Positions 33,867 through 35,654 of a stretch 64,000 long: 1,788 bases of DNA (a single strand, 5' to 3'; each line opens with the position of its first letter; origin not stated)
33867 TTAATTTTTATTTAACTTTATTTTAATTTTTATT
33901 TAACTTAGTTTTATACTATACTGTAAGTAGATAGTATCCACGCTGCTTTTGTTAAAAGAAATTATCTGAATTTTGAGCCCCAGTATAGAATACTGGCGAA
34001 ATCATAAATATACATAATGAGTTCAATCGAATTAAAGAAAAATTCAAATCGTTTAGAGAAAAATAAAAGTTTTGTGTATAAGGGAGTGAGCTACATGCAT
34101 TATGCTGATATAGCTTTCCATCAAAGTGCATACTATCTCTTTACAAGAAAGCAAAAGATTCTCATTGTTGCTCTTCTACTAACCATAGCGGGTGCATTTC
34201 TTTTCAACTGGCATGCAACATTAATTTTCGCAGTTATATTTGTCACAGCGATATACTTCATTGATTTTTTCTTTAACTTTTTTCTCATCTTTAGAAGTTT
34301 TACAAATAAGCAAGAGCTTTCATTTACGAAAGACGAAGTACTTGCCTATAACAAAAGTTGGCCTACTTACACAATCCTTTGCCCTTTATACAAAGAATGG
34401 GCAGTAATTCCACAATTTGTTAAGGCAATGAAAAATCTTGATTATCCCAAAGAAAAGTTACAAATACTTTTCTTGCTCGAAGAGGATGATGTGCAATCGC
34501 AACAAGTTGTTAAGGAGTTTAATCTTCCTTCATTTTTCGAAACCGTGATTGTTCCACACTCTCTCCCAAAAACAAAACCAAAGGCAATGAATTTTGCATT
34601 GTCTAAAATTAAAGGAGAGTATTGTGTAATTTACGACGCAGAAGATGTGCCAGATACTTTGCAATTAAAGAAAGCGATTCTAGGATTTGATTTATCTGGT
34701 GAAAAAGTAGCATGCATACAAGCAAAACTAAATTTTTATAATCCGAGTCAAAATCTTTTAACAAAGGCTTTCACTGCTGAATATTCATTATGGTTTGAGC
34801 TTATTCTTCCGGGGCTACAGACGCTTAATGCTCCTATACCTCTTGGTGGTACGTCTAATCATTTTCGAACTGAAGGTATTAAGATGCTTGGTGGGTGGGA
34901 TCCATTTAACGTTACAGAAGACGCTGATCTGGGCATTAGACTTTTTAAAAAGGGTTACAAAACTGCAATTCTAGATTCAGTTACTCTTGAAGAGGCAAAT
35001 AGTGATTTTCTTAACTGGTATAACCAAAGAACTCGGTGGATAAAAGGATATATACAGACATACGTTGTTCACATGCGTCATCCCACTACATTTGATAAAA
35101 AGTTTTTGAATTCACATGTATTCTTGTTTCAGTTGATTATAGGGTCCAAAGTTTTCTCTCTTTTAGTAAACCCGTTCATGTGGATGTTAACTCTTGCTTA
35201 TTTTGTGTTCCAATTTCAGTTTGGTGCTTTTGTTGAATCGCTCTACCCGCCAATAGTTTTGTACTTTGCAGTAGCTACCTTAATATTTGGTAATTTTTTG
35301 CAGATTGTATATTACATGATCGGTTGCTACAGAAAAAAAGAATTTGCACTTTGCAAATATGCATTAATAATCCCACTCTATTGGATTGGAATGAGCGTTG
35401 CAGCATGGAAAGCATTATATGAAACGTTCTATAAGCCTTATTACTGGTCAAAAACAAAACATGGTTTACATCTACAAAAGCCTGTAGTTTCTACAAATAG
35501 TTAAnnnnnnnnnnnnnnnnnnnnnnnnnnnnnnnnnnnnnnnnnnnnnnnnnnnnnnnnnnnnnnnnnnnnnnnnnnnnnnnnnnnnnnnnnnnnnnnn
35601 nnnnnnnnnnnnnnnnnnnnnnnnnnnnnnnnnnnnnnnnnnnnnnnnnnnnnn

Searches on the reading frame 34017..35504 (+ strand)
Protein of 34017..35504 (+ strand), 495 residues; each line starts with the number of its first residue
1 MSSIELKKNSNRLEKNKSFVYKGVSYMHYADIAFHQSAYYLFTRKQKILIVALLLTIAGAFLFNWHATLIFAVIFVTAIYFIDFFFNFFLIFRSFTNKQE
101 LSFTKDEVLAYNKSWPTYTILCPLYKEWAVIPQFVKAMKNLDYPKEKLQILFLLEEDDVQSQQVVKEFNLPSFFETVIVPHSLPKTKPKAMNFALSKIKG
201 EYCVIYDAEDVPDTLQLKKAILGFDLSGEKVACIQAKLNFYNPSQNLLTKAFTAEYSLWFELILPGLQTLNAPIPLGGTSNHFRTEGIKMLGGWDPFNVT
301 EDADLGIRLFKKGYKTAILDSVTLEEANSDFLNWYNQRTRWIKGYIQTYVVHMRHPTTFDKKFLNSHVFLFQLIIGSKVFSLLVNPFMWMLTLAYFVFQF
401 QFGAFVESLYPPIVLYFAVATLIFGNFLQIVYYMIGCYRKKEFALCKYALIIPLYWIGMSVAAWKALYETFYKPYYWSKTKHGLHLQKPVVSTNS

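Call 6: search_protein_families(library=pfam, proteins=[window:34017-35504:+], max_evalue=0.01)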
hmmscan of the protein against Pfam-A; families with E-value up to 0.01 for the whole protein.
window:34017-35504:+ (495 aa): 3 families
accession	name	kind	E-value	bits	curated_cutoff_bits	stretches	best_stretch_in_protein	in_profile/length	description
PF13632.12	Glyco_trans_2_3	-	8.3e-24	84.9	27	1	204-405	3-195/198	Glycosyl transferase family group 2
PF13641.12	Glyco_tranf_2_3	-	2.3e-17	64.2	27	1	116-344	1-230/230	Glycosyltransferase like family 2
PF00535.33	Glycos_transf_2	-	1.2e-07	32.2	23.3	1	120-256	2-133/168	Glycosyl transferase family 2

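Call 55: search_protein_families(library=ncbifam, proteins=[window:34017-35504:+], max_evalue=0.001)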
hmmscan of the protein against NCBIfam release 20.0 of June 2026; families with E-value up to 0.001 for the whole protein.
window:34017-35504:+ (495 aa): 7 families
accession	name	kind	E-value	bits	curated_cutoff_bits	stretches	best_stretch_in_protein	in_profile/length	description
TIGR03030.1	CelA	equivalog_domain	2.9e-27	95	699.1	1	71-362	86-397/714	UDP-forming cellulose synthase catalytic subunit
NF008558.0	PRK11498.1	equivalog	6.4e-21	74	992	1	73-352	230-508/872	UDP-forming cellulose synthase catalytic subunit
TIGR03111.1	glyc2_xrt_Gpos1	hypoth_equivalog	3.1e-16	59.2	363.95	1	73-459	7-396/439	TIGR03111 family XrtG-associated glycosyltransferase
TIGR03937.1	PgaC_IcaA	equivalog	1.7e-13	50.3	422.3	1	97-456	27-376/407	poly-beta-1,6-N-acetyl-D-glucosamine synthase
NF053846.1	glyco_with_XrtP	equivalog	4.4e-09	35.5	520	1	294-481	247-436/440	XrtP-associated glycosyltransferase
NF041865.1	EpsU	equivalog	3.4e-06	26.3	700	1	113-349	36-269/394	exopolysaccharide biosynthesis GT2 family glycosyltransferase EpsU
TIGR03965.1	mycofact_glyco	equivalog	0.0005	19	280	0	111-360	69-312/467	mycofactocin biosynthesis glycosyltransferase MftF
